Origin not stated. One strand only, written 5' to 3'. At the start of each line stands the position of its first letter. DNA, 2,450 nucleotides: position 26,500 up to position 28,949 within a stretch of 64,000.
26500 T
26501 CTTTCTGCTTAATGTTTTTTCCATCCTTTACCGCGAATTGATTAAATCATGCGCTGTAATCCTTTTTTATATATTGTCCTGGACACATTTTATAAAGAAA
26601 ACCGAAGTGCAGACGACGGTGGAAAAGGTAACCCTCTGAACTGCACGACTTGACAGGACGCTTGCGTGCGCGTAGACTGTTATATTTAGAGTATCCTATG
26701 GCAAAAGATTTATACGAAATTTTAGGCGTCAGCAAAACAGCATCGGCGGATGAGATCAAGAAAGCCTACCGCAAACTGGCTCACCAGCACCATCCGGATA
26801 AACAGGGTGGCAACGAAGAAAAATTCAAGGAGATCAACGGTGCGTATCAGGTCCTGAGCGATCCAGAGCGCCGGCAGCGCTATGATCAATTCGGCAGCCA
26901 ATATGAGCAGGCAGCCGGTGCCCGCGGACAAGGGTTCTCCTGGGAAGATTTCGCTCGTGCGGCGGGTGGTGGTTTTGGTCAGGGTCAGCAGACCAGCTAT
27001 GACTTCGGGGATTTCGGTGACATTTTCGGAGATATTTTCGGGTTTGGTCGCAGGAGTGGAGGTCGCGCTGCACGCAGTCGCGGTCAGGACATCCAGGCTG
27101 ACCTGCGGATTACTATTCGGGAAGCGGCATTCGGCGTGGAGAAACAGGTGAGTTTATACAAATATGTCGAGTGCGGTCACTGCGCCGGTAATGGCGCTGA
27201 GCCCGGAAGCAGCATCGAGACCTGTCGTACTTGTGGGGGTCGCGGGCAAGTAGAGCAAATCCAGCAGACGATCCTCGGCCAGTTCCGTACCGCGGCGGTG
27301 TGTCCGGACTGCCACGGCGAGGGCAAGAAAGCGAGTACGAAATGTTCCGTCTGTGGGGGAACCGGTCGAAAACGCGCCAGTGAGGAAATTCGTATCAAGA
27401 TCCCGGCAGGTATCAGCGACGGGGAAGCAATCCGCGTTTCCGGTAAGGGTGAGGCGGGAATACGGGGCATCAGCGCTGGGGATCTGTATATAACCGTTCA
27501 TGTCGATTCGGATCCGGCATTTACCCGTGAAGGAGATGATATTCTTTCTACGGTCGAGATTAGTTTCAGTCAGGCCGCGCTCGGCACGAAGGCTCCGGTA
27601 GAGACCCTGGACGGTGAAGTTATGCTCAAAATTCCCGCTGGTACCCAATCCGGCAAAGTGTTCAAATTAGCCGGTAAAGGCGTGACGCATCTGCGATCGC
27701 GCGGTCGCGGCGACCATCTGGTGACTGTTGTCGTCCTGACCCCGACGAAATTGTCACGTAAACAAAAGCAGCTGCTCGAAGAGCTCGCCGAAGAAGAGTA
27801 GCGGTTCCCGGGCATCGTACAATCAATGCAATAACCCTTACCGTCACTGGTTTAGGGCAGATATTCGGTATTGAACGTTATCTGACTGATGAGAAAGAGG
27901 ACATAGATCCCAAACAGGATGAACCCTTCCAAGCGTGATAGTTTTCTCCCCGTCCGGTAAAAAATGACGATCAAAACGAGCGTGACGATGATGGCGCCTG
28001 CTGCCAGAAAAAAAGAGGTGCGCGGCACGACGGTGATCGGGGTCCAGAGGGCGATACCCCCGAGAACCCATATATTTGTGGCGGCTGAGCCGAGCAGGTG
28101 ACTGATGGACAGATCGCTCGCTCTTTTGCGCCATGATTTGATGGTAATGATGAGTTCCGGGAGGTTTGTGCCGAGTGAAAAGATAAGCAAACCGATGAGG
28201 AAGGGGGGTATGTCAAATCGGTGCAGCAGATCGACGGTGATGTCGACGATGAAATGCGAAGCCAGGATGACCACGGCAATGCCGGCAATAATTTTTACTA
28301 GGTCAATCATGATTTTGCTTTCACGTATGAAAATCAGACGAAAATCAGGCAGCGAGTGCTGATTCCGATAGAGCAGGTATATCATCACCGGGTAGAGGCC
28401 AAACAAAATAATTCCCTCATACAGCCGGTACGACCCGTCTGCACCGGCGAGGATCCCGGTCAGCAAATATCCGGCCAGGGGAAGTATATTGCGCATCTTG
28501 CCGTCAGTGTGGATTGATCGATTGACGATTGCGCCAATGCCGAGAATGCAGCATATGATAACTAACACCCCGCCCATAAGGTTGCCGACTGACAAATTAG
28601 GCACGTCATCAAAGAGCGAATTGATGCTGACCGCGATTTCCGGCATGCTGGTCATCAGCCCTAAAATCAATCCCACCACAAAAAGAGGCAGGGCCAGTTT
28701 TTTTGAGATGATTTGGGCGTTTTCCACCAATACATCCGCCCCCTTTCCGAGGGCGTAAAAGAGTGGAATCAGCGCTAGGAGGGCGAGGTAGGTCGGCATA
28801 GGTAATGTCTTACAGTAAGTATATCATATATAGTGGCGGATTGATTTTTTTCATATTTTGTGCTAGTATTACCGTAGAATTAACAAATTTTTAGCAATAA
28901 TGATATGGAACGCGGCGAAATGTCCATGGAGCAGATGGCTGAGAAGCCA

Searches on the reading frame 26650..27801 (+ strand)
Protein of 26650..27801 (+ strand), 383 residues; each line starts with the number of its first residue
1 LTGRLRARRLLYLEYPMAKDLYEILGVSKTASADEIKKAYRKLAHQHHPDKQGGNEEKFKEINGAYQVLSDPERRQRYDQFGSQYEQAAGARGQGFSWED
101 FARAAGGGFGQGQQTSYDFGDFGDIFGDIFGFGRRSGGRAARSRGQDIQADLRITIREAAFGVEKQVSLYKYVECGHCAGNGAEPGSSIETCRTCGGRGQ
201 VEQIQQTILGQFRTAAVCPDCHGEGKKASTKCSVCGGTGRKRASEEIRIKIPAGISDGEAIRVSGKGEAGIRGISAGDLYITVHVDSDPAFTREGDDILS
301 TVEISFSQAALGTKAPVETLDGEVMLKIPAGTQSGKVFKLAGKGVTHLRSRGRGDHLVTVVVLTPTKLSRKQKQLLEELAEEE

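Call 18: search_protein_families(library=pfam, proteins=[window:26650-27801:+], max_evalue=0.001)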
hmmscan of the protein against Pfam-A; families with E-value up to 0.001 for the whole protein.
window:26650-27801:+ (383 aa): 3 families
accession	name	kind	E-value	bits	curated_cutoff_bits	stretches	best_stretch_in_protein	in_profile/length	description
PF01556.23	DnaJ_C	-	2.8e-47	161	26.6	1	148-365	1-152/152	DnaJ C terminal domain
PF00226.36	DnaJ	-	1.9e-26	92.4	27.8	1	20-79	1-63/63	DnaJ domain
PF00684.25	DnaJ_CXXCXGXG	-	6.3e-15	55.6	32.7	1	175-239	1-65/65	DnaJ central domain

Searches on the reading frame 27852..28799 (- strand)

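Call 18: search_protein_families(library=pfam, proteins=[window:27852-28799:-], max_evalue=0.001)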
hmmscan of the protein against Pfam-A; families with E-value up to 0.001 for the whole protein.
window:27852-28799:- (315 aa): 1 family
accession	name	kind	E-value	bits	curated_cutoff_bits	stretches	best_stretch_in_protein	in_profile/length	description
PF01699.29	Na_Ca_ex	-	2e-40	138.7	24.9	2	169-307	5-150/151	Sodium/calcium exchanger protein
